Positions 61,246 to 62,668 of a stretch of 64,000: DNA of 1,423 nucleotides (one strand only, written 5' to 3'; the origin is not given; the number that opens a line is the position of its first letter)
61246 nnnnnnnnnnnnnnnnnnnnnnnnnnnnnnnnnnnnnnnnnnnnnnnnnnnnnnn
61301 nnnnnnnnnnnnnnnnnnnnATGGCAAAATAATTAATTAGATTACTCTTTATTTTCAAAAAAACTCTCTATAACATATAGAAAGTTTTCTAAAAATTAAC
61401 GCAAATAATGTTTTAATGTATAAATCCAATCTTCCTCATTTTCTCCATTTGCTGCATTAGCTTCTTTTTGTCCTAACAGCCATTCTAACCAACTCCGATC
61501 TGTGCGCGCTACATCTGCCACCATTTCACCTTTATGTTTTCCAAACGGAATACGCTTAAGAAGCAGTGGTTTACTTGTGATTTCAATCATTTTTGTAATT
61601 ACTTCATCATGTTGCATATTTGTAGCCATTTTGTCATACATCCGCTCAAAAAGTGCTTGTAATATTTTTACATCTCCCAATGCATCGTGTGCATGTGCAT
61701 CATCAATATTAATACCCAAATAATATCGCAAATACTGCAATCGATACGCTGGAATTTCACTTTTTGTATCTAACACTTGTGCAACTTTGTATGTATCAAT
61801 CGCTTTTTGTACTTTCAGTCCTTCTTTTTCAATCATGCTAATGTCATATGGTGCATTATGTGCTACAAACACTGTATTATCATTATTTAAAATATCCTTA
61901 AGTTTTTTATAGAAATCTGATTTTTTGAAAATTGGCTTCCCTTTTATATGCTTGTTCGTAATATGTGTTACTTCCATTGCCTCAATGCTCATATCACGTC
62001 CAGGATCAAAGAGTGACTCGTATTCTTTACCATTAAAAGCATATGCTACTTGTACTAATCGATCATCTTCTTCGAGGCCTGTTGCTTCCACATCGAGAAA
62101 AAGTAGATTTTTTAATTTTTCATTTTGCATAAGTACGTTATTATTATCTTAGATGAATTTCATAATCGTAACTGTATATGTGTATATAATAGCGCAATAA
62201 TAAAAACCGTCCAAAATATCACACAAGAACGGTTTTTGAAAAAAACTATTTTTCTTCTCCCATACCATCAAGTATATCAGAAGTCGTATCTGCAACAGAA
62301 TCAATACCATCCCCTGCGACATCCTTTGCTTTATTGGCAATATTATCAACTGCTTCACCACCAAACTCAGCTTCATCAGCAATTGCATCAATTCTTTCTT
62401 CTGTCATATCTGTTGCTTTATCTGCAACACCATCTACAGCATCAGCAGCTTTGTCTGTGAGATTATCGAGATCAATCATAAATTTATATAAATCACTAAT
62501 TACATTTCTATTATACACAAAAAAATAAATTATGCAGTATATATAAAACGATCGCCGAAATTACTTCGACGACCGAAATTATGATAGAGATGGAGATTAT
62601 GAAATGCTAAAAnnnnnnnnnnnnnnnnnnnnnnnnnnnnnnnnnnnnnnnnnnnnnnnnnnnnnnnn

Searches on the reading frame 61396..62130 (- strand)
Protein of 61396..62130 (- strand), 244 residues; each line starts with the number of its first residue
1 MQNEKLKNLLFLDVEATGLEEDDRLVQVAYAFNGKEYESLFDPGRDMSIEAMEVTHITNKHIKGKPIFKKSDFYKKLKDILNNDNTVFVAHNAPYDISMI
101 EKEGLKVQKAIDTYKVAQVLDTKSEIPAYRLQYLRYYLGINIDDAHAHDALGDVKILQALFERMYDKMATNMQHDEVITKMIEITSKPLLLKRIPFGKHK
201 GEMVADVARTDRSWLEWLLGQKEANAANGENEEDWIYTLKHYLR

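Call 3: search_protein_families(library=pfam, proteins=[window:61396-62130:-], max_evalue=1)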
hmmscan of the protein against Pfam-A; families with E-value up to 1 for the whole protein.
window:61396-62130:- (244 aa): 8 families
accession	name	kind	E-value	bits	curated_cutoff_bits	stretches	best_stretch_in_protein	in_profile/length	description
PF00929.31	RNase_T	-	1.6e-14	55.2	24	1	11-161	2-164/164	Exonuclease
PF20600.3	ExoX-like_C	-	3.2e-08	33.3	26.5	1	196-221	3-28/30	Exodeoxyribonuclease X-like C-terminal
PF01612.26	DNA_pol_A_exo1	-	2.1e-06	28.1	23.6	1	73-145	64-135/173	3'-5' exonuclease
PF13482.12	RNase_H_2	-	0.00031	21.2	22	1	10-145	1-120/165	RNase_H superfamily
PF21762.3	DEDDh_C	-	0.0042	17.7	27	1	75-124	97-152/188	DNA polymerase III subunit epsilon-like, C-terminal domain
PF12843.12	QSregVF_b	-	0.05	13.9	22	1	189-217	8-33/66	Putative quorum-sensing-regulated virulence factor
PF16514.10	NADH-UOR_E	-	0.13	13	25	0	157-186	9-39/74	putative NADH-ubiquinone oxidoreductase chain E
PF22882.2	GT-D-like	-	0.15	11.8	27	1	74-130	117-173/210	GT-D fold-like domain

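Call 7: search_protein_families(library=padloc, proteins=[window:61396-62130:-], max_evalue=1)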
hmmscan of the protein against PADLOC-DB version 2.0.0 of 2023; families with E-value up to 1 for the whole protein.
window:61396-62130:- (244 aa): 5 families
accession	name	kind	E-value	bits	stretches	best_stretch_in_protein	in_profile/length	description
PDLC01247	DEDDh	-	1.3e-28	98.4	1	10-161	1-138/139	"CAS-I,CAS-II,CAS-III,CAS-IV,CAS-V,CAS-VI; associated"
PDLC05027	PDC-S48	-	1.9e-15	54.8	1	12-243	9-239/411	-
PDLC05028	PDC-S48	-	3.2e-11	40.5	1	11-170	22-185/512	-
PDLC00753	Effector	-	0.0029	15.4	1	46-101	50-109/184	Exonuclease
PDLC01599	Csn2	-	0.0061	14.4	1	59-189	20-142/279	CAS-II-A; acquisition_associated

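Call 8: search_protein_families(library=ncbifam, proteins=[window:61396-62130:-], max_evalue=1)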
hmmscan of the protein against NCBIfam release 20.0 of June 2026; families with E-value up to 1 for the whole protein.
window:61396-62130:- (244 aa): 26 families (the best 25 are shown)
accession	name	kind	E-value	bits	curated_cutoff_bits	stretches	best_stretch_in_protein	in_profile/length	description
NF004963.0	PRK06309.1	equivalog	2.4e-26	92.8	245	1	8-221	3-210/232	DNA polymerase III subunit epsilon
NF004964.0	PRK06310.1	equivalog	2.1e-22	79.7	236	1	7-211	7-210/250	DNA polymerase III subunit epsilon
NF005937.0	PRK07983.1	equivalog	1.3e-20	73.5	202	1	38-243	34-217/220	exodeoxyribonuclease X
TIGR01406.1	dnaQ_proteo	equivalog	1.3e-17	64.2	222.7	1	11-179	4-183/231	DNA polymerase III subunit epsilon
NF001688.0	PRK00448.1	equivalog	1.6e-16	59.1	873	1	10-173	426-592/1445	PolC-type DNA polymerase III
TIGR01405.1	polC_Gram_pos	equivalog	6e-16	57.3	1043.45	1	10-172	192-358/1211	DNA polymerase III subunit alpha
TIGR01407.1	dinG_rel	hypoth_equivalog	4e-14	51.8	547.7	1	12-168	5-165/889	putative DnaQ family exonuclease/DinG family helicase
NF004719.0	PRK06063.1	equivalog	1.2e-13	50.7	389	1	11-169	20-181/331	DEDDh family exonuclease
NF005907.0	PRK07883.1-5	equivalog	1.7e-13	49.9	454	1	12-173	33-204/584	DEDD exonuclease domain-containing protein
NF005289.0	PRK06807.1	equivalog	1.8e-13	50.4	335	1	7-168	8-172/313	3'-5' exonuclease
NF004316.1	PRK05711.1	equivalog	4.9e-13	49.3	196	1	11-165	5-170/234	DNA polymerase III subunit epsilon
TIGR00573.1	dnaq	subfamily_domain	5.4e-13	48.9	71.5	1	13-173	13-185/217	exonuclease, DNA polymerase III, epsilon subunit family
NF005906.0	PRK07883.1-4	equivalog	1.5e-12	46.7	495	1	12-172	11-175/563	DEDD exonuclease domain-containing protein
NF005981.0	PRK08074.1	equivalog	2.1e-12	45.9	789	1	10-169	6-170/931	ATP-dependent DNA helicase DinG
NF006615.0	PRK09182.1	subfamily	1.6e-11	43.5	207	1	3-168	46-214/307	3'-5' exonuclease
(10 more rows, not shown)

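Call 43: find_related_loci(query=A2, collection=genome_contigs, flank=6000)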
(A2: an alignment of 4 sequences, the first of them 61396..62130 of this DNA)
Query A2 (244 aa) in genome_contigs; peptide patterns used: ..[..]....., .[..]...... (x = any residue, [..] = any of these).
200 stretches matched a pattern; 24 encode a relative of the query (tblastn E <= 1e-3); 23 distinct loci.
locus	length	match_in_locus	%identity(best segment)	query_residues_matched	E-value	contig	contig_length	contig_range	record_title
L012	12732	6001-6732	70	1-244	1e-121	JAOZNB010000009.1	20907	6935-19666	MAG: Candidatus Moraniibacteriota bacterium isolate GMC4_bin_51 GMC4_2344_length_20907_cov_8.037454, whole genome shotgu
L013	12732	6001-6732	71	1-244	3e-120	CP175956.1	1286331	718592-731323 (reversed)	MAG: Candidatus Moraniibacteriota bacterium isolate MKparc2 chromosome, complete genome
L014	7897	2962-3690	72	1-244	2e-118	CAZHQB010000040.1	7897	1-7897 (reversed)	MAG TPA_asm: uncultured Micavibrio sp. isolate SRP163575_co1_39 genome assembly, contig: NODE_20125_length_7897_cov_7.15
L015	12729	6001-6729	66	1-243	2e-108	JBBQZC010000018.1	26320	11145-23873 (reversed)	MAG: Candidatus Moraniibacteriota bacterium isolate Co_metawrap_2195 Cmw_2195_k141_30067707_length_26320_cov_27.9917, wh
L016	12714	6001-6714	66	3-239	6e-107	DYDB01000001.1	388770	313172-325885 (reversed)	MAG TPA_asm: Micavibrio sp. isolate IMS_BF-2 NODE_1_length_388850_cov_43.7852, whole genome shotgun sequence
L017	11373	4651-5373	61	4-244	3e-102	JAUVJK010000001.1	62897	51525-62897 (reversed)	MAG: Candidatus Moraniibacteriota bacterium isolate CSMAG_452 CSMAG_452_k127_1783818_length_62897_cov_21.3692, whole gen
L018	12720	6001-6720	61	8-244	2e-101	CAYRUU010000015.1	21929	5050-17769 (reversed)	MAG TPA_asm: uncultured Micavibrio sp. isolate SRP294416_co3_303 genome assembly, contig: NODE_3514_length_21929_cov_8.0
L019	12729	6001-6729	61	1-243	6e-101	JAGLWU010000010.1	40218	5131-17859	MAG: Candidatus Moraniibacteriota bacterium isolate RS_12_31 ZL285.bin.31.fa_10, whole genome shotgun sequence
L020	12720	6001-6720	60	7-243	6e-99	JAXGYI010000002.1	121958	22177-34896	MAG: Candidatus Moraniibacteriota bacterium isolate AnMBR.bin51 bin51_2, whole genome shotgun sequence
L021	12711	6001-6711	62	7-243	2e-93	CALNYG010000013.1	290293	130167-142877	MAG: Candidatus Moraniibacteriota bacterium isolate HOU_bin.0114 genome assembly, contig: contig_1063, whole genome shot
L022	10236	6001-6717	48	7-244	1e-69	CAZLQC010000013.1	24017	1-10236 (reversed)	MAG TPA_asm: uncultured Bdellovibrionales bacterium isolate SRP286056_co1_457 genome assembly, contig: NODE_2405_length_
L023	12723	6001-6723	48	5-244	1e-69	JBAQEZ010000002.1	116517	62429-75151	MAG: Candidatus Moraniibacteriota bacterium isolate MFD12003_ilm_asm_bin65 k127_136961, whole genome shotgun sequence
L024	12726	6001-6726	46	9-244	6e-68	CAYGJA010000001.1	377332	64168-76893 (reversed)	MAG TPA_asm: uncultured Candidatus Saccharibacteria bacterium isolate ERP117304_co1_114 genome assembly, contig: NODE_19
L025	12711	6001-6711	46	8-243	7e-67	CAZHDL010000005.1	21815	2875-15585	MAG TPA_asm: uncultured Bdellovibrionales bacterium isolate SRP219642_co10_72 genome assembly, contig: NODE_2118_length_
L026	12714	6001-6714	45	8-243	2e-66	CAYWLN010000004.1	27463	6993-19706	MAG TPA_asm: uncultured Bdellovibrionales bacterium isolate SRP219642_co7_73 genome assembly, contig: NODE_2378_length_2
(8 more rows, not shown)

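Call 49: search_protein_families(library=pfam, proteins=[L012:5286-5960:+, L013:5100-6008:+, L015:5067-5897:+, L016:5099-5917:+, L019:5207-5893:+, L014:1962-2825:-, L020:5252-5986:-], max_evalue=0.01)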
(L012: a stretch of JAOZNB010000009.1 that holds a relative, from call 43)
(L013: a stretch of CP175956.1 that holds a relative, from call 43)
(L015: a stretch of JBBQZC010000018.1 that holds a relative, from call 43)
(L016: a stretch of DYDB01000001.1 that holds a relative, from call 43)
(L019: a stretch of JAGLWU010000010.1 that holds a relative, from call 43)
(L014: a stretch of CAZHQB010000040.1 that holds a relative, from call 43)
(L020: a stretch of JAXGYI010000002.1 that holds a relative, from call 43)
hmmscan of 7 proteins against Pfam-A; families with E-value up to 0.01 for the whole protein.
L012:5286-5960:+ (224 aa): 0 families

L013:5100-6008:+ (302 aa): 1 family
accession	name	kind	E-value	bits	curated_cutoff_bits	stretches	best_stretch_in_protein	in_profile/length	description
PF10987.13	DUF2806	-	4.6e-32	112.1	24.5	1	70-268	2-213/221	Protein of unknown function (DUF2806)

L015:5067-5897:+ (276 aa): 1 family
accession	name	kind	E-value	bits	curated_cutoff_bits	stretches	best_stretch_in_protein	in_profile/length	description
PF02788.21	RuBisCO_large_N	-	0.0028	18.3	20.7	0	46-87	17-58/120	Ribulose bisphosphate carboxylase large chain, N-terminal domain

L016:5099-5917:+ (272 aa): 0 families

L019:5207-5893:+ (228 aa): 1 family
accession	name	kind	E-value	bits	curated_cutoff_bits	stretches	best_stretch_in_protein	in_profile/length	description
PF00300.27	His_Phos_1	-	4.4e-38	131.3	21.7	2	4-71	1-68/194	Histidine phosphatase superfamily (branch 1)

L014:1962-2825:- (287 aa): 0 families

L020:5252-5986:- (244 aa): 1 family
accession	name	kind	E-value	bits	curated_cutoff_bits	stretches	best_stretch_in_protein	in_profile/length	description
PF00574.28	CLP_protease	-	7.8e-13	49.1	20.2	1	110-240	48-178/182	Clp protease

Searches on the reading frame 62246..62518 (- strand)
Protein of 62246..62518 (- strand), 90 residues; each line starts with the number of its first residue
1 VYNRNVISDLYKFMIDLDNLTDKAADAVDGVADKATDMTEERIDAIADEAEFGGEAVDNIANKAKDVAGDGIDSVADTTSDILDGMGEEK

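Call 3: search_protein_families(library=pfam, proteins=[window:62246-62518:-], max_evalue=1)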
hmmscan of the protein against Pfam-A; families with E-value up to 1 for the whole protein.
window:62246-62518:- (90 aa): 3 families
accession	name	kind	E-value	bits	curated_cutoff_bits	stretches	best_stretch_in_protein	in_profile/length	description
PF12732.12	YtxH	-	0.16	12.8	37.5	0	22-68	28-67/71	YtxH-like protein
PF21725.3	T7SS_signal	-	0.18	12.1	27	1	58-89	2-33/241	Putative T7SS secretion signal domain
PF23854.1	DUF7217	-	0.2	11.8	29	1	18-89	125-192/238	Domain of unknown function (DUF7217)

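Call 7: search_protein_families(library=padloc, proteins=[window:62246-62518:-], max_evalue=1)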
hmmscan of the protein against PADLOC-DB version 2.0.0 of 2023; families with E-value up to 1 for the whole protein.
window:62246-62518:- (90 aa): 0 families

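Call 8: search_protein_families(library=ncbifam, proteins=[window:62246-62518:-], max_evalue=1)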
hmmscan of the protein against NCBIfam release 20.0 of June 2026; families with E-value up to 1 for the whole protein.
window:62246-62518:- (90 aa): 0 families

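Call 14: search_protein_families(library=phrogs, proteins=[window:62246-62518:-], max_evalue=1)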
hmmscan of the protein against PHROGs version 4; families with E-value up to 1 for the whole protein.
window:62246-62518:- (90 aa): 9 families
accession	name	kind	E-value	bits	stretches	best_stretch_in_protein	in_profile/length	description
phrog_2114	-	unknown function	0.0017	19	1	18-89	125-196/242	-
phrog_2662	-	head and packaging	0.0017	18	1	16-78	564-626/717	portal protein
phrog_29110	-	unknown function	0.0057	18.3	1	28-76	40-87/103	-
phrog_167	-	tail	0.011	14.4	1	18-85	942-1002/1555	tail length tape measure protein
phrog_28420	-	tail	0.082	11.9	1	22-70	530-577/906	tail length tape measure protein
phrog_933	-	unknown function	0.11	13.6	1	35-67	23-57/59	-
phrog_445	-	head and packaging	0.15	12.8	0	16-40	49-73/143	terminase small subunit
phrog_8927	-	tail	0.28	10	1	21-70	160-208/1619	tail length tape measure protein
phrog_23464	-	unknown function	0.31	10.7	1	16-80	91-156/539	-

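Call 16: find_homologous_proteins(query=window:62249-62479:-, max_evalue=0.01)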
Query seq(77 aa) (77 aa): 1 proteins with E <= 0.01 among 2 candidates.
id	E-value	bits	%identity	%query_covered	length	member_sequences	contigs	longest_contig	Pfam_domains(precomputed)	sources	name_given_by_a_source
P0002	9.7e-37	142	100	100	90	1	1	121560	-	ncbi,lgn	-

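Call 88: search_dna_similar(query=window:62249-62479:-, collection=phages, mode=protein, max_evalue=0.01)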
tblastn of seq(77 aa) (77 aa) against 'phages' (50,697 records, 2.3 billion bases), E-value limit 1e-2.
No match.
